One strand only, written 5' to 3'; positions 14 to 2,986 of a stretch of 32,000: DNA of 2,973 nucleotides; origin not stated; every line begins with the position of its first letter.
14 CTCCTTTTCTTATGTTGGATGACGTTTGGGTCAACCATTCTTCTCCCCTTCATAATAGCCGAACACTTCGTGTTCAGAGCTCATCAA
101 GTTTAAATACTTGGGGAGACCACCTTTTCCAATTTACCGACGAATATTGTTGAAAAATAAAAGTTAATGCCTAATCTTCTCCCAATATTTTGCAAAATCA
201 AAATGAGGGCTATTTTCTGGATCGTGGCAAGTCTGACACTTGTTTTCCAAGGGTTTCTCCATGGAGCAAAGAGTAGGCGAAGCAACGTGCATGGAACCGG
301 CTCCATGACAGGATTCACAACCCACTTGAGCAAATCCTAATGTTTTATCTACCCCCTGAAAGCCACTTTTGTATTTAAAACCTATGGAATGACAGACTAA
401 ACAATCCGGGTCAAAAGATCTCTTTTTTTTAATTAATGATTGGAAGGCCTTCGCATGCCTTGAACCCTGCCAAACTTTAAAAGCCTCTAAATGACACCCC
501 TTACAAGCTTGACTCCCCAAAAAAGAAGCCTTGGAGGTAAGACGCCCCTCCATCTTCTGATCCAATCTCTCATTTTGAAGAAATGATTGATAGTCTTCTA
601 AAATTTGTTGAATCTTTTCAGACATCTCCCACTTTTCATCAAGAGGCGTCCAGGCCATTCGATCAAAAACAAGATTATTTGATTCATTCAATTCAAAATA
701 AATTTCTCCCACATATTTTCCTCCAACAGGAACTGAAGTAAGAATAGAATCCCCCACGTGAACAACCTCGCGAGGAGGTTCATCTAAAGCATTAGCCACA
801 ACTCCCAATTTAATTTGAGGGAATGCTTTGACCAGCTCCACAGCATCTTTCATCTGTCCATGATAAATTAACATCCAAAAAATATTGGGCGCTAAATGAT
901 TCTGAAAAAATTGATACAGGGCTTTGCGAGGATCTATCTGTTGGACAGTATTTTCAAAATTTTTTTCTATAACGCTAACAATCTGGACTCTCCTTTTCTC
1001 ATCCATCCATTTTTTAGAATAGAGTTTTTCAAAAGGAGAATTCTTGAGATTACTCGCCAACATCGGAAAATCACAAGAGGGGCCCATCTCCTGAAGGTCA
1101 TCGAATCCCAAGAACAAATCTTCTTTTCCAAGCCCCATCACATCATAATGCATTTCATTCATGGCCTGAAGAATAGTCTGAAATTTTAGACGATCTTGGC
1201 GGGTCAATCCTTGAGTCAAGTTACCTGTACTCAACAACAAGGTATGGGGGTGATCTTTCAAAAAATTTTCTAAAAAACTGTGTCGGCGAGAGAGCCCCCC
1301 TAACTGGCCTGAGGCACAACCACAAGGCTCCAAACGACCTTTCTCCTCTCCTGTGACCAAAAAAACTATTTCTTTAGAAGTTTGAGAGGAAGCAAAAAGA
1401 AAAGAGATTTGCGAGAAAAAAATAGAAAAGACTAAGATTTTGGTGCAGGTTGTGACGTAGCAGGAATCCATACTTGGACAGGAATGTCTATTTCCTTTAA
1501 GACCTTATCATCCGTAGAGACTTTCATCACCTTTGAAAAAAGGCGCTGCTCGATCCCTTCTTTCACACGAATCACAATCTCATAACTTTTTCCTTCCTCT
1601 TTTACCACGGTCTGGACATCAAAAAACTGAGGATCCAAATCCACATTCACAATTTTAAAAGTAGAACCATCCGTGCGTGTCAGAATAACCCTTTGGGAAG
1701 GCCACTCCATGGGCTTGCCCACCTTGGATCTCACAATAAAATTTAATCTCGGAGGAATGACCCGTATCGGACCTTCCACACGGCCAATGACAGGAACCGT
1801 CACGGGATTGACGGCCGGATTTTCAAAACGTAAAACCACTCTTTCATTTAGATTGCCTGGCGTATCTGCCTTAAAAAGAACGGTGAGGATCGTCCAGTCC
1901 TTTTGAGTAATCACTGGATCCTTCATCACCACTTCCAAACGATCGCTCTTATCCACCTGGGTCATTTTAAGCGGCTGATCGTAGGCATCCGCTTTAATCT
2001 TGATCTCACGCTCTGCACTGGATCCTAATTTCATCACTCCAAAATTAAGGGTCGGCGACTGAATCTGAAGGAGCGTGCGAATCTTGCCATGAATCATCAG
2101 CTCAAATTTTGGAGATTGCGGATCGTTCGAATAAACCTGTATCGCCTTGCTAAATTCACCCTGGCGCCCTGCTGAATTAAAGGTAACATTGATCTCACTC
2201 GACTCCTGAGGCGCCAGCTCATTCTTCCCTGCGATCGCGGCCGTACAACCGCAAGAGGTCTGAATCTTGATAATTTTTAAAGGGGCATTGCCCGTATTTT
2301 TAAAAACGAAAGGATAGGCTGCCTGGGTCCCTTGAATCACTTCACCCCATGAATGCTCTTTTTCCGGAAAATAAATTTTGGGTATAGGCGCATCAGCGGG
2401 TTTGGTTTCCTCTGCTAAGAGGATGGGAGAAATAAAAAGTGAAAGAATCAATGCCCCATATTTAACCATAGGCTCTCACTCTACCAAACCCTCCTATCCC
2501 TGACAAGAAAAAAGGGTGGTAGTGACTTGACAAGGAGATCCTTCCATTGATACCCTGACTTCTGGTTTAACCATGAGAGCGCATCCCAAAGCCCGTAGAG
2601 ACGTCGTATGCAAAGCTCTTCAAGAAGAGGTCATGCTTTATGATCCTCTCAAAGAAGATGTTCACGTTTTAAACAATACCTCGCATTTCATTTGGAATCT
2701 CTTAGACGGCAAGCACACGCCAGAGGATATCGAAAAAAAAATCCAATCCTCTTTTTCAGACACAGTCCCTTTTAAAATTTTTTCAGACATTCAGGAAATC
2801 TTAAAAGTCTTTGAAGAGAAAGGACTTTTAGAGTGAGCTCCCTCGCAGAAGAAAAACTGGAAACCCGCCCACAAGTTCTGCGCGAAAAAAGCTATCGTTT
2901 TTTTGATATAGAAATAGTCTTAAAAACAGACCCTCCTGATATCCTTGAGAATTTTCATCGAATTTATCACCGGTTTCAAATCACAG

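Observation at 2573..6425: RiPP-like operon: RRE + HprK-like kinase + SipW-type peptidase + PF14907 nucleotidyltransferase + TPR, with no known core enzyme or precursor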

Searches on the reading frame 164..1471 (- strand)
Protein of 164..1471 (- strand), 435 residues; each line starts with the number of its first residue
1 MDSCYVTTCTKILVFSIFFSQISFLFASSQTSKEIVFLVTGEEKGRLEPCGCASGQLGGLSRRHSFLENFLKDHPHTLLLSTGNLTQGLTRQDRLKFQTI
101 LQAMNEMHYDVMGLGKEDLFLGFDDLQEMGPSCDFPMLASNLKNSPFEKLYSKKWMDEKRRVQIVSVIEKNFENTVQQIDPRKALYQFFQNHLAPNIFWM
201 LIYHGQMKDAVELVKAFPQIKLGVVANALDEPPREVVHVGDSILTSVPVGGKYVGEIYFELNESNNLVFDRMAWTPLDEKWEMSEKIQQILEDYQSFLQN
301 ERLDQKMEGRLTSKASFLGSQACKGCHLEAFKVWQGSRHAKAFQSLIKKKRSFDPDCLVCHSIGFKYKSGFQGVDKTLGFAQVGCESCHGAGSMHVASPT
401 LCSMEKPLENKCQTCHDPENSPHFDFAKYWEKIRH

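Call 3: search_protein_families(library=pfam, proteins=[window:164-1471:-], max_evalue=0.01)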
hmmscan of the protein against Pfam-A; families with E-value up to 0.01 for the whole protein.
window:164-1471:- (435 aa): 4 families
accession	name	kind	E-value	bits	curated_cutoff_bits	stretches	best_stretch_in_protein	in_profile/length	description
PF13435.11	Cytochrome_C554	-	9.6e-13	49.3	20.8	1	322-390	1-84/84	Cytochrome c554 and c-prime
PF22113.1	Mtrc-MtrF_II-IV_dom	-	0.00011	22.2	30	0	319-364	119-166/176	Outer membrane cytochrome MtrC/MtrF-like, domains II/IV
PF14522.11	Cytochrome_C7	-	0.00017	21.8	24.8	0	320-362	13-49/67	Cytochrome c7 and related cytochrome c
PF09699.15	Paired_CXXCH_1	-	0.0069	16.5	20.6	0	407-423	3-20/41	Doubled CXXCH motif (Paired_CXXCH_1)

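Call 4: search_protein_families(library=ncbifam, proteins=[window:164-1471:-], max_evalue=0.01)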
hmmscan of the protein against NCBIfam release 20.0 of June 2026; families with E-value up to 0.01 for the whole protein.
window:164-1471:- (435 aa): 13 families
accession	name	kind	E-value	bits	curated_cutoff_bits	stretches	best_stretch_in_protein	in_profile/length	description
NF041198.1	UshA_like_PCGU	equivalog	1e-72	245.4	275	2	277-426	357-518/519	UshA-like (seleno)protein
NF043010.1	Cyt554_Nsmonas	equivalog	3.2e-09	36.5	400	1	307-394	18-120/238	cytochrome c-550 CycA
NF040549.1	Nt5e_LPXTG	exception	4.1e-08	31.9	1050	1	29-142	93-201/731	cell surface ecto-5'-nucleotidase Nt5e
NF049981.1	UshA_like_Sel_2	equivalog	6.1e-08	32.4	140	1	38-118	4-90/262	UshA-like (seleno)protein family 2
NF006934.0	PRK09419.1-1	subfamily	5.4e-07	27.6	1646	1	34-164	52-188/1174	multifunctional 2',3'-cyclic-nucleotide 2'-phosphodiesterase/3'-nucleotidase/5'-nucleotidase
NF007109.1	PRK09558.1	equivalog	2.9e-06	26.3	600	1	73-176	75-178/550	bifunctional UDP-sugar hydrolase/5'-nucleotidase UshA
TIGR04486.1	thiosulf_SoxB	equivalog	1.7e-05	23.4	550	1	55-174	112-232/556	thiosulfohydrolase SoxB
TIGR03508.1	decahem_SO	subfamily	3.1e-05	23.6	192.2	1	305-420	19-128/258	DmsE family decaheme c-type cytochrome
NF041028.1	decahem_GSU2203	exception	0.00035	19.9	325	0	310-367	26-80/317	GSU2203 family decaheme c-type cytochrome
NF006938.0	PRK09420.1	equivalog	0.00042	18.8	486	1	59-161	52-162/648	bifunctional 2',3'-cyclic-nucleotide 2'-phosphodiesterase/3'-nucleotidase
NF006937.0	PRK09419.1-4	equivalog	0.00043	17.7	2554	1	59-159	51-163/1411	multifunctional 2',3'-cyclic-nucleotide 2'-phosphodiesterase/3'-nucleotidase/5'-nucleotidase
NF006933.0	PRK09418.1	equivalog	0.0046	15.1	1419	1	100-144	122-166/780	bifunctional 2',3'-cyclic-nucleotide 2'-phosphodiesterase/3'-nucleotidase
TIGR01390.1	CycNucDiestase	equivalog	0.0079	14.7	883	0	59-146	30-125/626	2',3'-cyclic-nucleotide 2'-phosphodiesterase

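Call 82: find_encoding_contigs(protein=window:164-1471:-, flank=10000, max_places=3)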
Protein window:164-1471:- (435 aa): 2 contigs read that carry it; 2 places shown.
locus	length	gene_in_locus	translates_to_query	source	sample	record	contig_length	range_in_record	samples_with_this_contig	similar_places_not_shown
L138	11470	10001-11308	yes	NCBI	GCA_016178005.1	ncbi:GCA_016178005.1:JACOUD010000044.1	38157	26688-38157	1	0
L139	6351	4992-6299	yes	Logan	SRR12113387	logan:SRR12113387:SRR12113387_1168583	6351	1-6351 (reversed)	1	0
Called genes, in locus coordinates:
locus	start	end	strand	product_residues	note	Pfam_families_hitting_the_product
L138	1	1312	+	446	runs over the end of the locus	PF00919:UPF0004, PF04055:Radical_SAM, PF18693:TRAM_2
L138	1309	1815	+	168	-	-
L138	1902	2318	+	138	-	PF04608:PgpA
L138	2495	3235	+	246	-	PF15887:Peptidase_Mx (weak)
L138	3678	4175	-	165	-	PF03061:4HBT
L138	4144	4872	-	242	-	PF01507:PAPS_reduct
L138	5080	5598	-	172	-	-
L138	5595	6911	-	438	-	PF14907:NTP_transf_5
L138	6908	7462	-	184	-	-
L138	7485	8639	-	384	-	PF07475:Hpr_kinase_C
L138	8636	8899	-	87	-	PF05402:PqqD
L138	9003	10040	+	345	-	PF07610:DUF1573, PF22073:Cep192_D4 (faint), PF22544:HYDIN_VesB_CFA65-like_Ig, PF15780:ASH (faint), PF22067:Cep192_D3 (faint)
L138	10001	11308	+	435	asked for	PF13435:Cytochrome_C554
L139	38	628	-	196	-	PF00515:TPR_1 (weak), PF23914:TPR_CcmH_CycH, PF13432:TPR_16 (weak), PF14559:TPR_19, PF13432:TPR_16, PF14559:TPR_19 (weak), PF13432:TPR_16, PF14559:TPR_19, +24 more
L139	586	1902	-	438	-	PF14907:NTP_transf_5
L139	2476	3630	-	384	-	PF07475:Hpr_kinase_C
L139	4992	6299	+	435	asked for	PF13435:Cytochrome_C554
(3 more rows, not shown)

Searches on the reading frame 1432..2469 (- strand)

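Call 3: search_protein_families(library=pfam, proteins=[window:1432-2469:-], max_evalue=0.01)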
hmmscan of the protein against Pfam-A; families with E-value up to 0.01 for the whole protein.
window:1432-2469:- (345 aa): 6 families
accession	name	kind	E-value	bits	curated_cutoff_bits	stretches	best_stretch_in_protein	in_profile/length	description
PF07610.17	DUF1573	-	2.4e-28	98.5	26.1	1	34-129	3-97/98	Protein of unknown function (DUF1573)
PF22544.2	HYDIN_VesB_CFA65-like_Ig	-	1.2e-21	77.2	25.5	1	30-129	1-100/100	HYDIN/CFA65/VesB-like, Ig-like domain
PF15780.11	ASH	-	1.9e-06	28.4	27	0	42-119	17-95/98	Abnormal spindle-like microcephaly-assoc'd, ASPM-SPD-2-Hydin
PF22073.2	Cep192_D4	-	2.3e-06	28.2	35.5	0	30-126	2-107/112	Cep192 domain 4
PF22067.2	Cep192_D3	-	2.6e-06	27.9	27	1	48-129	17-98/99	Cep192 domain 3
PF24507.1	Ig_CFAP65_4th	-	0.0037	18.1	27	0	186-229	33-74/76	CFAP65, fourth Ig-like domain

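Call 4: search_protein_families(library=ncbifam, proteins=[window:1432-2469:-], max_evalue=0.01)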
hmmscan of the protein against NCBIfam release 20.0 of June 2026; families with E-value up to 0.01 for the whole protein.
window:1432-2469:- (345 aa): 3 families
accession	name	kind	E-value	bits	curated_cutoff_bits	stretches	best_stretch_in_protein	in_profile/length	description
NF041425.1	OS_HP2_seleno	subfamily_domain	2e-24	85.7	100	1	35-130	2-97/98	OS_HP2 family (seleno)protein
NF012200.0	choice_anch_D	domain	4.1e-09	36.9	45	1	34-118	19-107/108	choice-of-anchor D domain-containing protein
NF003819.0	PRK05412.1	equivalog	0.0052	16.9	146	1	272-323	69-120/164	YajQ family cyclic di-GMP-binding protein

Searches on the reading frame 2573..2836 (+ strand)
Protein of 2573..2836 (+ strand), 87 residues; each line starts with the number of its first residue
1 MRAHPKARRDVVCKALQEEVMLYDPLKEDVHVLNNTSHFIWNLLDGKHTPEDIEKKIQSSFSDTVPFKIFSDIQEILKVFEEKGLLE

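Call 3: search_protein_families(library=pfam, proteins=[window:2573-2836:+], max_evalue=0.01)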
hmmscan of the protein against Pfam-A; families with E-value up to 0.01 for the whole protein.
window:2573-2836:+ (87 aa): 1 family
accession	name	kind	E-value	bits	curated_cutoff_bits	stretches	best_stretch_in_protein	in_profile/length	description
PF05402.18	PqqD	-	3.2e-10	40.6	23.4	1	19-86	1-67/67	Coenzyme PQQ synthesis protein D (PqqD)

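Call 4: search_protein_families(library=ncbifam, proteins=[window:2573-2836:+], max_evalue=0.01)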
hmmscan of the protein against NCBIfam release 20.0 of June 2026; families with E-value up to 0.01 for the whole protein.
window:2573-2836:+ (87 aa): 4 families
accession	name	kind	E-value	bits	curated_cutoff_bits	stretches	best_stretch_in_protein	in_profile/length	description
TIGR04248.1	SCM_PqqD_rel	equivalog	8.5e-12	45.1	100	1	19-85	15-80/84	SynChlorMet cassette protein ScmD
TIGR03859.1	PQQ_PqqD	equivalog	3.5e-05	23.6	46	1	28-87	24-81/81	pyrroloquinoline quinone biosynthesis peptide chaperone PqqD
NF002535.0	PRK02079.1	equivalog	0.00018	21.2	101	1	20-84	28-87/92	pyrroloquinoline quinone biosynthesis peptide chaperone PqqD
TIGR04353.1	PqqD_rel_X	equivalog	0.0048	17.8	35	1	18-87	3-74/74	HPr-rel-A system PqqD family peptide chaperone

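Call 76: search_protein_families(library=padloc, proteins=[window:2573-2836:+], max_evalue=0.01)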
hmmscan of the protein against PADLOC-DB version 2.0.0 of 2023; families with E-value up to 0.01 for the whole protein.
window:2573-2836:+ (87 aa): 0 families

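Call 99: search_solved_structures(query=window:2573-2836:+, max_evalue=1, show_alignments=3)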
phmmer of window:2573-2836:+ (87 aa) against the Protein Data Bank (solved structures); distinct sequences matched with E-value up to 1: 3.
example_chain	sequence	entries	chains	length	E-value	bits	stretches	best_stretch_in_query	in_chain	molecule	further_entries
2ohw_A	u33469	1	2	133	0.0033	20.7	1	8-74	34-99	YueI protein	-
5v1u_A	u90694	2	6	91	0.24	14.8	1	11-87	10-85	TbiB1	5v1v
5bqn_A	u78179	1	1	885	0.71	13.3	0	51-74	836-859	Botulinum neurotoxin type D,Botulinum neurotoxin type D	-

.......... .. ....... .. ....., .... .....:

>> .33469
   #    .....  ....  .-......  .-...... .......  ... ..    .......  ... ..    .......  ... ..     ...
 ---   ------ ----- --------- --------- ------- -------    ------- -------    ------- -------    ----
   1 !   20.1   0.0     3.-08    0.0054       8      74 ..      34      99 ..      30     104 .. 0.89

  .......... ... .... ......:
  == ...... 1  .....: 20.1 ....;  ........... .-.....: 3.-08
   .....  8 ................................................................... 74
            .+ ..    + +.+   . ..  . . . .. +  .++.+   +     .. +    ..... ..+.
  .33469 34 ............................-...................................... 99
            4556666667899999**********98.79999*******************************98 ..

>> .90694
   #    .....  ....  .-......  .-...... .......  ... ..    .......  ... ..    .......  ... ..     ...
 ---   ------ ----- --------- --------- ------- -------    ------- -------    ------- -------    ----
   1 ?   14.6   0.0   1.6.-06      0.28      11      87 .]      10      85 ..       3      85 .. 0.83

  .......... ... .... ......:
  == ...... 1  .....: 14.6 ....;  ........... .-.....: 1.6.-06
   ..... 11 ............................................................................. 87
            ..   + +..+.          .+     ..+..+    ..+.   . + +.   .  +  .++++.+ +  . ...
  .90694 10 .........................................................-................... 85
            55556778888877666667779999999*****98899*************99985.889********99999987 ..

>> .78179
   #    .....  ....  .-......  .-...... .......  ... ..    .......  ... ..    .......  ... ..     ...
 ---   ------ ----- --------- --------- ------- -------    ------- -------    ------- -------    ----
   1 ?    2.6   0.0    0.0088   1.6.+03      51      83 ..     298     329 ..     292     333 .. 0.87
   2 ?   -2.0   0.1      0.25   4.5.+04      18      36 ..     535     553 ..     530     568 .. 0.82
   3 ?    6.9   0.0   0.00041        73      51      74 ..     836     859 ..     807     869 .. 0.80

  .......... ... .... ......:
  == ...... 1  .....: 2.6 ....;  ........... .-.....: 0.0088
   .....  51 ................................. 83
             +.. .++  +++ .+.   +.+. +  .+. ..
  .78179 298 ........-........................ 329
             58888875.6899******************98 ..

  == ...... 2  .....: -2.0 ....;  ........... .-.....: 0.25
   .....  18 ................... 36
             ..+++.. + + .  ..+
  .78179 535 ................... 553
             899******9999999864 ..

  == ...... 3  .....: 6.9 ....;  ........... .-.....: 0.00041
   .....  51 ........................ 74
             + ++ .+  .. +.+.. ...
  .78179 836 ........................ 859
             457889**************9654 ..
